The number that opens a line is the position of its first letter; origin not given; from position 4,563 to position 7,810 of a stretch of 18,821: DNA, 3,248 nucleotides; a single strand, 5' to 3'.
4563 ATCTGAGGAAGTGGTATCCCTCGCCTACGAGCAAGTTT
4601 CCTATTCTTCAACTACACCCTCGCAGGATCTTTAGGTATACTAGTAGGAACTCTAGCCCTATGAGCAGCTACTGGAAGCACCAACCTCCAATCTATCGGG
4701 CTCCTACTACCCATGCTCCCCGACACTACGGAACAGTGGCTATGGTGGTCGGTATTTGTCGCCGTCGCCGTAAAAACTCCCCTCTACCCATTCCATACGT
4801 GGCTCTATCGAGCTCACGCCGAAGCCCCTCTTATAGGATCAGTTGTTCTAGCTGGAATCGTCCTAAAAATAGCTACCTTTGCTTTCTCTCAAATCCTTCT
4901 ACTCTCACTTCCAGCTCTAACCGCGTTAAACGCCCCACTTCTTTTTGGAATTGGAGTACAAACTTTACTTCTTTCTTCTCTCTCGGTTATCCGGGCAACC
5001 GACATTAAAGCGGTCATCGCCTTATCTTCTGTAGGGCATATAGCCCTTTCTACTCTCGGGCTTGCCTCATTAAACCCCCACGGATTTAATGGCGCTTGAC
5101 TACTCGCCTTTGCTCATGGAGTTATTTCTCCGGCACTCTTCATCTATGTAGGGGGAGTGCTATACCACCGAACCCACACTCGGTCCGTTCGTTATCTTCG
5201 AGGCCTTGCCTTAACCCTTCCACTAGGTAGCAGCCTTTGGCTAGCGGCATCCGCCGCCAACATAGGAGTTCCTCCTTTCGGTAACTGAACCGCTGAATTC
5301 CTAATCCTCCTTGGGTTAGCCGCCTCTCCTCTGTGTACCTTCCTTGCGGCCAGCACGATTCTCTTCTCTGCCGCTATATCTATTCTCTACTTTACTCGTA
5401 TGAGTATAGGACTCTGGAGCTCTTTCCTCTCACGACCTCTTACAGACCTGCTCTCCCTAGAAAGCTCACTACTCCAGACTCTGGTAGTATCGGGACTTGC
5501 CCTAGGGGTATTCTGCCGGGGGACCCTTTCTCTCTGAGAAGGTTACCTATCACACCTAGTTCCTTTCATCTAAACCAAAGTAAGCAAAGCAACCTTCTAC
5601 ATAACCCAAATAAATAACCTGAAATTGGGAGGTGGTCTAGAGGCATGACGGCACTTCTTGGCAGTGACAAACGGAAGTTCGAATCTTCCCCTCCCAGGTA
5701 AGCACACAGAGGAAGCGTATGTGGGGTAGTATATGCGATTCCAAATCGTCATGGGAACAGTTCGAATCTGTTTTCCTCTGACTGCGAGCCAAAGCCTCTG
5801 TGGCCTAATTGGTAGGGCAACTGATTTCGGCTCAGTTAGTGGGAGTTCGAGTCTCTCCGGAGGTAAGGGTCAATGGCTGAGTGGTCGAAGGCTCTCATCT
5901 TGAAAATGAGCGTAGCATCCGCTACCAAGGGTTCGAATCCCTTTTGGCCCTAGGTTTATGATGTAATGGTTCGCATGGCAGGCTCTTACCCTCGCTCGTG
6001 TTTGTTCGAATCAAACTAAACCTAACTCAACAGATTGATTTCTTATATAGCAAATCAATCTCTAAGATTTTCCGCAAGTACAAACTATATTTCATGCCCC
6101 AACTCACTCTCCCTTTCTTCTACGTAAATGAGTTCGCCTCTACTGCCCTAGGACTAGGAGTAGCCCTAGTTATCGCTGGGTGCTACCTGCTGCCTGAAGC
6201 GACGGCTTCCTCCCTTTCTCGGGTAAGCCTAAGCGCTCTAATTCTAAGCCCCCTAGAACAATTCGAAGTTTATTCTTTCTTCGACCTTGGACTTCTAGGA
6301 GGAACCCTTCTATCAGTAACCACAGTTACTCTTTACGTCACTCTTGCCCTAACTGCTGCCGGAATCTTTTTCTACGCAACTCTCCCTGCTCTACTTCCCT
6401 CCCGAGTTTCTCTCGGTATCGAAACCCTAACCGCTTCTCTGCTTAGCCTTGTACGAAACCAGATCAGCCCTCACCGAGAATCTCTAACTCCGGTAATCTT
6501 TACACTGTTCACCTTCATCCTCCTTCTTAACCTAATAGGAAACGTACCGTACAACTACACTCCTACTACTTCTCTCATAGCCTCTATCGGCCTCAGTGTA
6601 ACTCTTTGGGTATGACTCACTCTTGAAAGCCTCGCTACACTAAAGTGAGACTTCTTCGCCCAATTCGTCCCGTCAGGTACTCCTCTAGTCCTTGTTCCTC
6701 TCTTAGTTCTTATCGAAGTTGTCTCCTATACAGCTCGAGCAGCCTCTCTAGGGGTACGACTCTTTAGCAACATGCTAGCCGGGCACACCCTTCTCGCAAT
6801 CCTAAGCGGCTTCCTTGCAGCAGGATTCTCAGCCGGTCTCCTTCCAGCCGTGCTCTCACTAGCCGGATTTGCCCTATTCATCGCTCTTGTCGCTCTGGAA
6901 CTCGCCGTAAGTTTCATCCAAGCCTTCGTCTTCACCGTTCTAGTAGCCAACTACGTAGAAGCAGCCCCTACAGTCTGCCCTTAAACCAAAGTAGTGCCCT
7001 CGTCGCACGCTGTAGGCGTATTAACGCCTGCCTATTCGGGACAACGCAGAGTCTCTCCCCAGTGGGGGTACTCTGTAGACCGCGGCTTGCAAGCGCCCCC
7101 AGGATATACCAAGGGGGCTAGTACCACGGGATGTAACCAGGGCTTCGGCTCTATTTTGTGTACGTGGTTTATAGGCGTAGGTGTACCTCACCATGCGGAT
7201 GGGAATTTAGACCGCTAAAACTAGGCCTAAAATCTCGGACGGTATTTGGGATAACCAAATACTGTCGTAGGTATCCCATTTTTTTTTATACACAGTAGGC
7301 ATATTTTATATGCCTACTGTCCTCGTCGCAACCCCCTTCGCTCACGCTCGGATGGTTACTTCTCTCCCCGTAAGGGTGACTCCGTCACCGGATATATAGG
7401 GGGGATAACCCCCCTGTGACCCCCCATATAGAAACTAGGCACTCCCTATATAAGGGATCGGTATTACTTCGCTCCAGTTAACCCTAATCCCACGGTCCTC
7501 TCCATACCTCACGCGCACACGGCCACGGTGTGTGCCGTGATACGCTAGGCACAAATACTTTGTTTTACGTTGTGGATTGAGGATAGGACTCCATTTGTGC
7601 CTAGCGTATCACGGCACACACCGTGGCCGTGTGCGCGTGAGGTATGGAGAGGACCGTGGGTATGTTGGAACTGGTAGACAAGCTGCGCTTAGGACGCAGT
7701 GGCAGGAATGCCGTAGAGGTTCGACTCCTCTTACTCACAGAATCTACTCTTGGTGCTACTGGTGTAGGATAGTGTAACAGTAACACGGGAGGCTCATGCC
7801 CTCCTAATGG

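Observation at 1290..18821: The 9-mer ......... sits exactly at the 3' end of nearly every gene (8 perfect copies, 3 near-copies)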

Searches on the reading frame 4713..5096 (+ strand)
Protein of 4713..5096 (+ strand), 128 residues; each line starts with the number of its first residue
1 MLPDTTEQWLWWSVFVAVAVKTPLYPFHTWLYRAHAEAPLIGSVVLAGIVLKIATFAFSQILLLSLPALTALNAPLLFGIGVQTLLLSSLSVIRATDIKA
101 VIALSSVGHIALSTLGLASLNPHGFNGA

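Call 41: find_encoding_contigs(protein=window:4713-5096:+, flank=10000, max_places=10)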
Protein window:4713-5096:+ (128 aa): 25 contigs read that carry it; 10 places shown.
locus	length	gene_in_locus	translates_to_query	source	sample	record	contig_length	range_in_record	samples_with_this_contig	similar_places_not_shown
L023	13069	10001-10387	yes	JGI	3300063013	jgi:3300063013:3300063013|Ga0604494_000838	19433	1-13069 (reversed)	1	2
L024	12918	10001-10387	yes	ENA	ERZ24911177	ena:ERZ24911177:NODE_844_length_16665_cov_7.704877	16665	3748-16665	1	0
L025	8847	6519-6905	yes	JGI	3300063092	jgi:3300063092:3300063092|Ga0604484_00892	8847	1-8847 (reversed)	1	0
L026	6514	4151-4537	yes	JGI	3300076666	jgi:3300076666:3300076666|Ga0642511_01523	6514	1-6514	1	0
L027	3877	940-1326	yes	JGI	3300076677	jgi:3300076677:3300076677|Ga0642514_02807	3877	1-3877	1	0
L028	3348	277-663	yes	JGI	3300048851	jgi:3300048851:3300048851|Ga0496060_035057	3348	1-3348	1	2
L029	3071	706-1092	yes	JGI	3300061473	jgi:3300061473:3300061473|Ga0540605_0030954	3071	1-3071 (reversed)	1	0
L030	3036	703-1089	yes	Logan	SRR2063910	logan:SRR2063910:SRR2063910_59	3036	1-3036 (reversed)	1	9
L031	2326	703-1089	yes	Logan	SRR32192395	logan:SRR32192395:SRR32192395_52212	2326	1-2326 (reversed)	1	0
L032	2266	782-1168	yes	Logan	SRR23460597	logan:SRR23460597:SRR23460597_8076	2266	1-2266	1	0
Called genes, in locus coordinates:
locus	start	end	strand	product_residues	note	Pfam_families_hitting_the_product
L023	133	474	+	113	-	PF00499:Oxidored_q3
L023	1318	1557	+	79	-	PF00115:COX1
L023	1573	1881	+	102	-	PF00115:COX1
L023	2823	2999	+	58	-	PF00361:Proton_antipo_M (weak)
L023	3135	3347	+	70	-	PF00361:Proton_antipo_M (weak)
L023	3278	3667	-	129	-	-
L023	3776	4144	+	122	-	PF00507:Oxidored_q4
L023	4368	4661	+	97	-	-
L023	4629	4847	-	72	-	-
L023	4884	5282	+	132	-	PF00510:COX3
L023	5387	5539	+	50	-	-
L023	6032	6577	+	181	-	PF00032:Cytochrom_B_C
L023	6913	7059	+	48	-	PF00420:Oxidored_q2 (weak)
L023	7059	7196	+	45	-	-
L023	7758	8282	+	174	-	PF00361:Proton_antipo_M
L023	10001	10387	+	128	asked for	PF00361:Proton_antipo_M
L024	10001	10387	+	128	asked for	PF00361:Proton_antipo_M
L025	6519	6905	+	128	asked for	PF00361:Proton_antipo_M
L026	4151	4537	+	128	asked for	PF00361:Proton_antipo_M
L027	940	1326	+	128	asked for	PF00361:Proton_antipo_M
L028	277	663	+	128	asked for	PF00361:Proton_antipo_M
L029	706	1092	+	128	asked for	PF00361:Proton_antipo_M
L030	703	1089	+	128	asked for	PF00361:Proton_antipo_M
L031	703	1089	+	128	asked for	PF00361:Proton_antipo_M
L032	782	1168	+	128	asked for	PF00361:Proton_antipo_M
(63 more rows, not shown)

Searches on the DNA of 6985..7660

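Call 53: search_rna_families(source=window, start=6985, end=7660, threshold=evalue, max_evalue=1)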
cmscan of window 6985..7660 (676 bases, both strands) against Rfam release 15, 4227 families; matches with E-value up to 1: 2.
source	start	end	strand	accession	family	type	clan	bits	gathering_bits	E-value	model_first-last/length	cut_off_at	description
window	7512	7638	+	RF03666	MIR7724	Gene; miRNA;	-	41.1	100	4.7e-07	1-169/169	no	MIR7724 microRNA precursor family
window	7531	7618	-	RF03929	mir-6579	Gene; miRNA;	-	28.3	47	0.0052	1-68/68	no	mir-6579 microRNA precursor family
